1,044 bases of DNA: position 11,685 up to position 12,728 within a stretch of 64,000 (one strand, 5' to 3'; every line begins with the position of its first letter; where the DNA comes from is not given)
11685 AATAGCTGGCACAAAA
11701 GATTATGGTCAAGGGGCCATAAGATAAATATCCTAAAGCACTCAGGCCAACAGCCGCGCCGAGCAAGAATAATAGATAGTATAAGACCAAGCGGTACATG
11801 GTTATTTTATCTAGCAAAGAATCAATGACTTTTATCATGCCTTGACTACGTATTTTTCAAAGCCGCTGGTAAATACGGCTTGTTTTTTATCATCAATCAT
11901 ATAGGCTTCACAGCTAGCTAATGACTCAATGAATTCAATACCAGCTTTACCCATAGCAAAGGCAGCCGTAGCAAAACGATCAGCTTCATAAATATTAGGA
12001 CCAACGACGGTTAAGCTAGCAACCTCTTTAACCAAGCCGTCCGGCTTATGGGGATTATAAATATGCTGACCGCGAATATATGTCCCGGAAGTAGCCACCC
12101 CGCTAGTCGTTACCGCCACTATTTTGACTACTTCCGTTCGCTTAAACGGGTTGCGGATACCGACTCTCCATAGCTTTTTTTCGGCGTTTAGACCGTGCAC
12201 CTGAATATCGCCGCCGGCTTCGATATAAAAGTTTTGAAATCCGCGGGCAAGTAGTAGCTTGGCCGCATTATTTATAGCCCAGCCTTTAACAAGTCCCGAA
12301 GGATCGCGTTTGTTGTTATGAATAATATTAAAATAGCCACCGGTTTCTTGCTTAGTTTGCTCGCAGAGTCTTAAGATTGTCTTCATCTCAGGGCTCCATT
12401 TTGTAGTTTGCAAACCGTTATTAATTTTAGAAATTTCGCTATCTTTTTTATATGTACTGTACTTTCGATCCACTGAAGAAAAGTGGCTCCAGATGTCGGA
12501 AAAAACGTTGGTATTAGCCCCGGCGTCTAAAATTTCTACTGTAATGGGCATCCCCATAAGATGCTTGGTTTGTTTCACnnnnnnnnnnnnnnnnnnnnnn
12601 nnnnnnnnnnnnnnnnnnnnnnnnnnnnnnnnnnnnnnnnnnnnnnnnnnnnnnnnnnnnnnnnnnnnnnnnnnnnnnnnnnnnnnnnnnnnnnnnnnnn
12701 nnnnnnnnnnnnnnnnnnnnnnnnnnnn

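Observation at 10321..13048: RnfD-like::FNR fusion + ApbE + secreted FMN-binding protein: a compact transmembrane flavin electron-transfer module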

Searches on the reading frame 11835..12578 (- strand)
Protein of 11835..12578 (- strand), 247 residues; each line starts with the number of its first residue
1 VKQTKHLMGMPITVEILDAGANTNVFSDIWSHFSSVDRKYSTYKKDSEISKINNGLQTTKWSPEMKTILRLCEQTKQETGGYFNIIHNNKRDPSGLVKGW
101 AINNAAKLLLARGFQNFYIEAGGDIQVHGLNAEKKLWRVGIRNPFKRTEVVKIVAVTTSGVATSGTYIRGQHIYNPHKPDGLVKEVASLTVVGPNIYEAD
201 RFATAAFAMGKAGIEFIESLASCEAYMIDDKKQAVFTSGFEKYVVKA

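Call 3: search_protein_families(library=pfam, proteins=[window:11835-12578:-], max_evalue=0.1)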
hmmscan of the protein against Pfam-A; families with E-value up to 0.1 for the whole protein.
window:11835-12578:- (247 aa): 1 family
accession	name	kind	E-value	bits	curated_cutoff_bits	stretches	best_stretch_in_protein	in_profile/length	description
PF02424.20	ApbE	-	4.6e-41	141.5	25.6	2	92-226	127-265/266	ApbE family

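Call 4: search_protein_families(library=ncbifam, proteins=[window:11835-12578:-], max_evalue=0.1)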
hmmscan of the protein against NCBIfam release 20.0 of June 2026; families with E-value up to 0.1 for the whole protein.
window:11835-12578:- (247 aa): 2 families
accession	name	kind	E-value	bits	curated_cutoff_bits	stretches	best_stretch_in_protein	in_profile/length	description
NF007774.0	PRK10461.1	equivalog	4.5e-19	68.5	498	2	94-237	184-339/351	FAD:protein FMN transferase ApbE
NF003322.0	PRK04334.1-2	equivalog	0.047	12.7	290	1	109-167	110-170/295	hypothetical protein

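Call 11: find_homologous_proteins(query=window:11835-12578:-)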
Query window:11835-12578:- (247 aa): 8000 proteins with E <= 0.001 among 8000 candidates; the best 120 are listed.
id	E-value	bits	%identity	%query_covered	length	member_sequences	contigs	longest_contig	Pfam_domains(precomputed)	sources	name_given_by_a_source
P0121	1.9e-162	556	100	100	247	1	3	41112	PF02424.21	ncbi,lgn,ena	-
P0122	4.6e-162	555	100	100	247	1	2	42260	PF02424.21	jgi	-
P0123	5.9e-161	551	99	100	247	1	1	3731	PF02424.21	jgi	-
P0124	1.7e-160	550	99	100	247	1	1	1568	PF02424.21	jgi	-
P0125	2.1e-157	540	100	97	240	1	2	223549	PF02424.21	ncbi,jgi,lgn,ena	jgi:thiamine biosynthesis lipoprotein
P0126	2.1e-157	540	100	97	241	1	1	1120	PF02424.21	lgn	-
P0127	3.2e-118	412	75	99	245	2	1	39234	PF02424.21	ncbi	-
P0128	6.8e-118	410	76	99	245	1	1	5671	PF02424.21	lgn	-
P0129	4.9e-110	385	70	100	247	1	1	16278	PF02424.21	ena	-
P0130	1.1e-109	384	70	99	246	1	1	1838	PF02424.21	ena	-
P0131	3.2e-109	382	71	97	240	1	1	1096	PF02424.21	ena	-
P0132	9.4e-109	381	68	100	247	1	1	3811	PF02424.21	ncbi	-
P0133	3.8e-108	379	68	100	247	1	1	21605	PF02424.21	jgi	jgi:FAD:protein FMN transferase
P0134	1.9e-107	376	69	99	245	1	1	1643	PF02424.21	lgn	-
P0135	4.4e-107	375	66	100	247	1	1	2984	PF02424.21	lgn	-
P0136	1.2e-105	370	69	98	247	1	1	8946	PF02424.21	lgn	-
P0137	1.2e-105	370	68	99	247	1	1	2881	PF02424.21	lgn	-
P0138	7.0e-105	368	66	99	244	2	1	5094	PF02424.21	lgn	-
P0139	8.1e-104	364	67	98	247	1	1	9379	PF02424.21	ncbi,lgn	ncbi:MAG: FAD:protein FMN transferase [Candidatus Saccharimonadales bacterium]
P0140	8.2e-104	364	66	100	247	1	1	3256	PF02424.21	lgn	-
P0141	1.3e-103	364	64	99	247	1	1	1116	PF02424.21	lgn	-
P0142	2.0e-103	363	67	97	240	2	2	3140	PF02424.21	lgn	-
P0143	5.5e-103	362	65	100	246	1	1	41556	PF02424.21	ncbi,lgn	ncbi:MAG: FAD:protein FMN transferase [Candidatus Saccharimonadales bacterium]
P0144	8.4e-103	361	66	100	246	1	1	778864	PF02424.21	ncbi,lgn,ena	-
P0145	9.7e-103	361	66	100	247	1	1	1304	PF02424.21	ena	-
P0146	2.2e-102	360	64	99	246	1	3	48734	PF02424.21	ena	-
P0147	2.9e-102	359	66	100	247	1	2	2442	PF02424.21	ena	-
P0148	3.4e-102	359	64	99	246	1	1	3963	PF02424.21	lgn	-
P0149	5.8e-102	358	65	100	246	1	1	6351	PF02424.21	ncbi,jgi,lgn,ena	jgi:thiamine biosynthesis lipoprotein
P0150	1.1e-101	357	66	99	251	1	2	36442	PF02424.21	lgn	-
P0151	3.7e-101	356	66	96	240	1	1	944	PF02424.21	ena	-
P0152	4.7e-101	355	66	99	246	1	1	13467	PF02424.21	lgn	-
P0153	5.7e-101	355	64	100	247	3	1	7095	PF02424.21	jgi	jgi:thiamine biosynthesis lipoprotein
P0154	1.8e-100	353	62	100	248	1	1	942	PF02424.21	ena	-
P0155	1.9e-100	353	65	99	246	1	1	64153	PF02424.21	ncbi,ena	-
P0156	2.3e-100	353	61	100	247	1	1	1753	PF02424.21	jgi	jgi:FAD:protein FMN transferase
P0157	2.4e-100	353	64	98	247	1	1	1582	PF02424.21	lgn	-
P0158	2.4e-100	353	66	99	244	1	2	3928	PF02424.21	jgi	jgi:thiamine biosynthesis lipoprotein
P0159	2.8e-100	353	65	99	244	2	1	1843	PF02424.21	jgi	jgi:thiamine biosynthesis lipoprotein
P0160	2.9e-100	353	64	99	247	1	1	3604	PF02424.21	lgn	-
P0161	2.9e-100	353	63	99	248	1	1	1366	PF02424.21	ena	-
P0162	3.2e-100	353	64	99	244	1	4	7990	PF02424.21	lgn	-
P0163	4.0e-100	352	65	96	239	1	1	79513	PF02424.21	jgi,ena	-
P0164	4.1e-100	352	64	99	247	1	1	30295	PF02424.21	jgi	-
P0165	5.2e-100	352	63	99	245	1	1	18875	PF02424.21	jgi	jgi:thiamine biosynthesis lipoprotein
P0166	5.2e-100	352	66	100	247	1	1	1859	PF02424.21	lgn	-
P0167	8.9e-100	351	65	97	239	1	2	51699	PF02424.21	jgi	jgi:thiamine biosynthesis lipoprotein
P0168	9.4e-100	351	65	99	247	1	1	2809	PF02424.21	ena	-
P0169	1.0e-99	351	67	96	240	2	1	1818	PF02424.21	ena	-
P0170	1.1e-99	351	63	100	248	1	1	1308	PF02424.21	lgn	-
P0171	1.4e-99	351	64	99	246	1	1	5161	PF02424.21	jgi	jgi:thiamine biosynthesis lipoprotein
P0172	1.4e-99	351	65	99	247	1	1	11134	PF02424.21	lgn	-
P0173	1.4e-99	350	64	99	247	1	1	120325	PF02424.21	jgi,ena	-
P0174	1.8e-99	350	63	99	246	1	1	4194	PF02424.21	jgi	-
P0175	2.3e-99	350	65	98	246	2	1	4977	PF02424.21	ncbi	ncbi:MAG: FAD:protein FMN transferase [Candidatus Saccharimonadales bacterium]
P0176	3.0e-99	349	62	99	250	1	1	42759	PF02424.21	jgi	-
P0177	4.0e-99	349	66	96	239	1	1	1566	PF02424.21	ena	-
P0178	4.2e-99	349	66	99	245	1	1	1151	PF02424.21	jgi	jgi:thiamine biosynthesis lipoprotein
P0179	4.5e-99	349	66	96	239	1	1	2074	PF02424.21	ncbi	-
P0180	5.6e-99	349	64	100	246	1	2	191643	PF02424.21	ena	-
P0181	5.8e-99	348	60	99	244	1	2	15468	PF02424.21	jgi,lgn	jgi:thiamine biosynthesis lipoprotein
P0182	6.6e-99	348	63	99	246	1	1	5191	PF02424.21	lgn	-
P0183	7.8e-99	348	64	99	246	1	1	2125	PF02424.21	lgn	-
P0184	7.9e-99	348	63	100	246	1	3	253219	PF02424.21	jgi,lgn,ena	jgi:thiamine biosynthesis lipoprotein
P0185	8.1e-99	348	65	100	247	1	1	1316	PF02424.21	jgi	jgi:thiamine biosynthesis lipoprotein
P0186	9.1e-99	348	65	99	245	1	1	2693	PF02424.21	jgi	jgi:thiamine biosynthesis lipoprotein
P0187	9.8e-99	348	64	100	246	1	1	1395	PF02424.21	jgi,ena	-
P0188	9.8e-99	348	62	98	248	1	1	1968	PF02424.21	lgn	-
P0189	1.3e-98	347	63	99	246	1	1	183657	PF02424.21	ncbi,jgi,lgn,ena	jgi:thiamine biosynthesis lipoprotein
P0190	1.4e-98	347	62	99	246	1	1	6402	PF02424.21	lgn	-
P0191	1.4e-98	347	62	100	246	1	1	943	PF02424.21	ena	-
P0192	1.5e-98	347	66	99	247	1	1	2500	PF02424.21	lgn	-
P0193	1.6e-98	347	62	100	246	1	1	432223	PF02424.21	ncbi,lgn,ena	-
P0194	1.6e-98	347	63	100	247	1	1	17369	PF02424.21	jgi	jgi:thiamine biosynthesis lipoprotein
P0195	1.8e-98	347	63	99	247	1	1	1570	PF02424.21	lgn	-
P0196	1.9e-98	347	62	99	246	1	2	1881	PF02424.21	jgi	jgi:thiamine biosynthesis lipoprotein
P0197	2.5e-98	346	65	100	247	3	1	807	PF02424.21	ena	-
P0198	2.5e-98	346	62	100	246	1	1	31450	PF02424.21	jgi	jgi:FAD:protein FMN transferase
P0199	2.6e-98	346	62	100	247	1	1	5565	PF02424.21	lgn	-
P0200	2.7e-98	346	62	99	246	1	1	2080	PF02424.21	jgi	jgi:thiamine biosynthesis lipoprotein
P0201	3.1e-98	346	62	99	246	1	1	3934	PF02424.21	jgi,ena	-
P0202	3.4e-98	346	63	100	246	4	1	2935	PF02424.21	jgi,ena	-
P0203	4.5e-98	346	61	99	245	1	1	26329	PF02424.21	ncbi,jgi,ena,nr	ncbi:MAG TPA: FAD:protein FMN transferase [Candidatus Pristimantibacillus sp.]|jgi:thiamine biosynth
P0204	4.7e-98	346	62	99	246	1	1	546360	PF02424.21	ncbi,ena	-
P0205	4.8e-98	345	64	99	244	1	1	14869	PF02424.21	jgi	jgi:thiamine biosynthesis lipoprotein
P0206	5.9e-98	345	66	99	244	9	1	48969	PF02424.21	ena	-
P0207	6.1e-98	345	62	99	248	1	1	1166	PF02424.21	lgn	-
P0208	6.3e-98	345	62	99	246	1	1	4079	PF02424.21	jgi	jgi:thiamine biosynthesis lipoprotein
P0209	8.0e-98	345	63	100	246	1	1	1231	PF02424.21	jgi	jgi:FAD:protein FMN transferase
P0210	8.2e-98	345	61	100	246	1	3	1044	PF02424.21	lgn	-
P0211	8.8e-98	345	64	99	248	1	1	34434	PF02424.21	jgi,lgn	jgi:thiamine biosynthesis lipoprotein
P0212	9.5e-98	345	62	99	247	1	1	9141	PF02424.21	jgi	jgi:thiamine biosynthesis lipoprotein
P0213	9.5e-98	345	63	100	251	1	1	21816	PF02424.21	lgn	-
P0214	9.6e-98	345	64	99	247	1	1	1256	PF02424.21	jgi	jgi:thiamine biosynthesis lipoprotein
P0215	1.1e-97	344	66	97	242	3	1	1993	PF02424.21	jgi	-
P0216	1.2e-97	344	63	99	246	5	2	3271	PF02424.21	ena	-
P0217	1.2e-97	344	65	99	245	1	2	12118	PF02424.21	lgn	-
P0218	1.2e-97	344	63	100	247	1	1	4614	PF02424.21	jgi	-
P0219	1.4e-97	344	64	99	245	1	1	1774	PF02424.21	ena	-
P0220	1.4e-97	344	61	99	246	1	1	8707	PF02424.21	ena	-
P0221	1.5e-97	344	62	99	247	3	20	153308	PF02424.21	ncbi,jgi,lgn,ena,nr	ncbi:MAG TPA: FAD:protein FMN transferase [Patescibacteria group bacterium]|jgi:thiamine biosynthesi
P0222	1.7e-97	344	61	99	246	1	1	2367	PF02424.21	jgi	jgi:FAD:protein FMN transferase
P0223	1.9e-97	344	63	99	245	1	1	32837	PF02424.21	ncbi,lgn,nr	ncbi:MAG TPA: FAD:protein FMN transferase [Candidatus Saccharimonadales bacterium]|nr:FAD:protein FM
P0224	2.2e-97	343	60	100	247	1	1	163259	PF02424.21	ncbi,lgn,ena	-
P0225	2.4e-97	343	62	98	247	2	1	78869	PF02424.21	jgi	jgi:thiamine biosynthesis lipoprotein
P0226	2.9e-97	343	63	99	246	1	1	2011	PF02424.21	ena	-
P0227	2.9e-97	343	62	100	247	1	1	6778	PF02424.21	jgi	jgi:thiamine biosynthesis lipoprotein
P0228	3.2e-97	343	62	98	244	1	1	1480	PF02424.21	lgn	-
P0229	3.3e-97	343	64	99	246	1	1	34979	PF02424.21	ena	-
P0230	3.5e-97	343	65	99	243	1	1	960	PF02424.21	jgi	jgi:thiamine biosynthesis lipoprotein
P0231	3.6e-97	343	65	97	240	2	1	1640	PF02424.21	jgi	-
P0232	3.9e-97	343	62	99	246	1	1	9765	PF02424.21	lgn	-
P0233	4.6e-97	342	61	99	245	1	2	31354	PF02424.21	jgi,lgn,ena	-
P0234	4.8e-97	342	64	96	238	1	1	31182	PF02424.21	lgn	-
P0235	4.9e-97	342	63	99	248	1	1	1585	PF02424.21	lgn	-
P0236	5.0e-97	342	62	99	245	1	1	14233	PF02424.21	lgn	-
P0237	5.2e-97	342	62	99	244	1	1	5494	PF02424.21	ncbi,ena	ncbi:MAG TPA: FAD:protein FMN transferase [Candidatus Saccharimonadales bacterium]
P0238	5.4e-97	342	62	97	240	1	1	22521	PF02424.21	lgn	-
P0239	5.9e-97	342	63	99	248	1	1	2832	PF02424.21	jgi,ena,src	-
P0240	7.6e-97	342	63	98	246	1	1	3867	PF02424.21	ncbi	-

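Call 46: search_solved_structures(query=window:11835-12578:-, max_evalue=0.001, show_alignments=3)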
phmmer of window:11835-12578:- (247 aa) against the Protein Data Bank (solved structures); distinct sequences matched with E-value up to 0.001: 13.
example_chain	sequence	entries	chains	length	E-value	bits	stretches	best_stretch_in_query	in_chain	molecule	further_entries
6nxi_A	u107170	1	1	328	1.1e-15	61.1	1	92-216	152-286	FAD:protein FMN transferase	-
4xgw_A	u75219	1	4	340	2.2e-15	60.1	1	92-230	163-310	FAD:protein FMN transferase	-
2o18_A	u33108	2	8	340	7.3e-15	58.4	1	93-230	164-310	Thiamine biosynthesis lipoprotein apbE | FAD:protein FMN transferase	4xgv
6nxj_A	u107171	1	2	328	2e-14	57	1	92-216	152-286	FAD:protein FMN transferase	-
7esa_A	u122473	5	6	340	4.6e-14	55.8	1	92-241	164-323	FAD:protein FMN transferase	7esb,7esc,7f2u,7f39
3pnd_A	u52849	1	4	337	8.2e-14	55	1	94-218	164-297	Thiamine biosynthesis lipoprotein ApbE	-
4xgx_A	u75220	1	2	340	1.3e-13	54.3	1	93-230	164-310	FAD:protein FMN transferase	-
5mgy_H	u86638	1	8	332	3.5e-10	43.1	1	94-224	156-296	FAD:protein FMN transferase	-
1vrm_A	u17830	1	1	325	1.3e-09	41.3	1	89-210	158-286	hypothetical protein TM1553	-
4xdt_A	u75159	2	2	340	1.8e-06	30.9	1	92-228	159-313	FAD:protein FMN transferase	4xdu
4ifu_A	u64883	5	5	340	1.9e-06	30.9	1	92-228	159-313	FAD:protein FMN transferase | Thiamine biosynthesis lipoprotein ApbE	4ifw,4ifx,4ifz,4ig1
7mgt_A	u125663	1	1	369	2.4e-06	30.6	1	92-228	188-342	FAD:protein FMN transferase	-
4xdr_A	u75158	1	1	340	2.5e-05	27.2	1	92-228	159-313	FAD:protein FMN transferase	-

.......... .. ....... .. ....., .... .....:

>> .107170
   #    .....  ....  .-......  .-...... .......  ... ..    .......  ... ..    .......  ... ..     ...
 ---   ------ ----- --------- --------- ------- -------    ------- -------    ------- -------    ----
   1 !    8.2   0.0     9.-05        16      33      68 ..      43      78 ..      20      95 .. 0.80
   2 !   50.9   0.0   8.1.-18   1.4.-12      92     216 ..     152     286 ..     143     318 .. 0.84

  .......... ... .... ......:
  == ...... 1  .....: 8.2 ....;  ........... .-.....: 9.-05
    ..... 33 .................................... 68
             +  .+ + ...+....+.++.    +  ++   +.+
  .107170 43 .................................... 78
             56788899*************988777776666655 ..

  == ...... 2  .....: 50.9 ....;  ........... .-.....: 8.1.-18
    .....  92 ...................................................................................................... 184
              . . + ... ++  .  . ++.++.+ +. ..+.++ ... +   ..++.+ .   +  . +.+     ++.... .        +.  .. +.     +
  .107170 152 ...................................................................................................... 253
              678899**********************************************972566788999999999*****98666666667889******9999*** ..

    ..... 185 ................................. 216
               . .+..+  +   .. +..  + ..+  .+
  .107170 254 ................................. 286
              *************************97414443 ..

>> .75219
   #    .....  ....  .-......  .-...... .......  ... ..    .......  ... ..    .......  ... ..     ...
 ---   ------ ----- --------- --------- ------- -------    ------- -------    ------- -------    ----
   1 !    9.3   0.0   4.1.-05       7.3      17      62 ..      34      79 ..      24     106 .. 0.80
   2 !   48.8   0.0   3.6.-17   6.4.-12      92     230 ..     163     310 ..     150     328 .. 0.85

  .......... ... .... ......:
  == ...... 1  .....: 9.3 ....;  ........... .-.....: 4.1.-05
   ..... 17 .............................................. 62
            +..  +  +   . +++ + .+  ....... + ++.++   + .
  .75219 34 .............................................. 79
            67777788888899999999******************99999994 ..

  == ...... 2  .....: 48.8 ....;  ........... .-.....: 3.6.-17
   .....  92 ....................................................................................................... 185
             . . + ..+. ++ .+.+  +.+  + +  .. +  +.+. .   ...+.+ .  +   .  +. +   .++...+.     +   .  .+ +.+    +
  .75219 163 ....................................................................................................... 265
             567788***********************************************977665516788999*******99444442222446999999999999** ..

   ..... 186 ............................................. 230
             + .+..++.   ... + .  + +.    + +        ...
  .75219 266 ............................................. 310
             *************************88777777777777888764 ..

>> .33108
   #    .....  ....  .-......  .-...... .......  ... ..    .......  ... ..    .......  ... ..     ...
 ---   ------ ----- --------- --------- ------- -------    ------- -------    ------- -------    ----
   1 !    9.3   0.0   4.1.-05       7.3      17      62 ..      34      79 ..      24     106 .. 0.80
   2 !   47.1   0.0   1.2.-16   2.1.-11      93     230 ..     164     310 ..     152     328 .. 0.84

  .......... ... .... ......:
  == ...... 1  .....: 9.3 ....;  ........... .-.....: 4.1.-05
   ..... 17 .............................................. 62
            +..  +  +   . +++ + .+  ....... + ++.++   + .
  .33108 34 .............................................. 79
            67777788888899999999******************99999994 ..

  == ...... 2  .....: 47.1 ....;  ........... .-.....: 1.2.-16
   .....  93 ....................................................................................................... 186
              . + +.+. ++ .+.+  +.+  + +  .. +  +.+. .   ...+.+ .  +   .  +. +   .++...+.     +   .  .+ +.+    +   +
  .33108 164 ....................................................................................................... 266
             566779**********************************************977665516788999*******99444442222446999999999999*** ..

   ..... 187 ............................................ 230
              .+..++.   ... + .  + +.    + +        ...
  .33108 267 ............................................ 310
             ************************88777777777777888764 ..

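Call 57: predict_structure(alignment_id=A3)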
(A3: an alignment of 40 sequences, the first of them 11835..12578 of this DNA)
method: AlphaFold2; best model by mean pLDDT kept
length: 247 residues; sequences in the alignment: 40
mean_pLDDT: 93.0   pTM: 0.90
mean pLDDT of the five models: 93.0, 92.9, 92.5, 92.1, 91.8
residues with pLDDT >= 90: 210; 70-90: 28; 50-70: 8; < 50: 1
segments of 3 or more residues with pLDDT < 50: none
pLDDT, mean of each block of 10 residues (from residue 1): 94 97 97 96 92 96 96 96 90 92 98 98 95 97 91 97 71 78 86 98 94 96 96 96 87
secondary structure, 60 per line:
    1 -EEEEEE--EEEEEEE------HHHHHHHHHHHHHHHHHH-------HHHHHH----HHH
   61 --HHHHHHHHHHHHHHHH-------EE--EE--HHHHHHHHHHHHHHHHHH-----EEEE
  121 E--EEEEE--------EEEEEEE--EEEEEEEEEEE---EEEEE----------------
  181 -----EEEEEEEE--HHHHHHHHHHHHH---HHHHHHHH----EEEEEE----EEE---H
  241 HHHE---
elements in order: E2-7 E10-16 H23-40 H48-53 H63-78 H94-111 E117-121 E124-128 E137-143 E146-156 E160-164 E186-193 H196-208 H212-219 E224-229 E234-236 H240-243
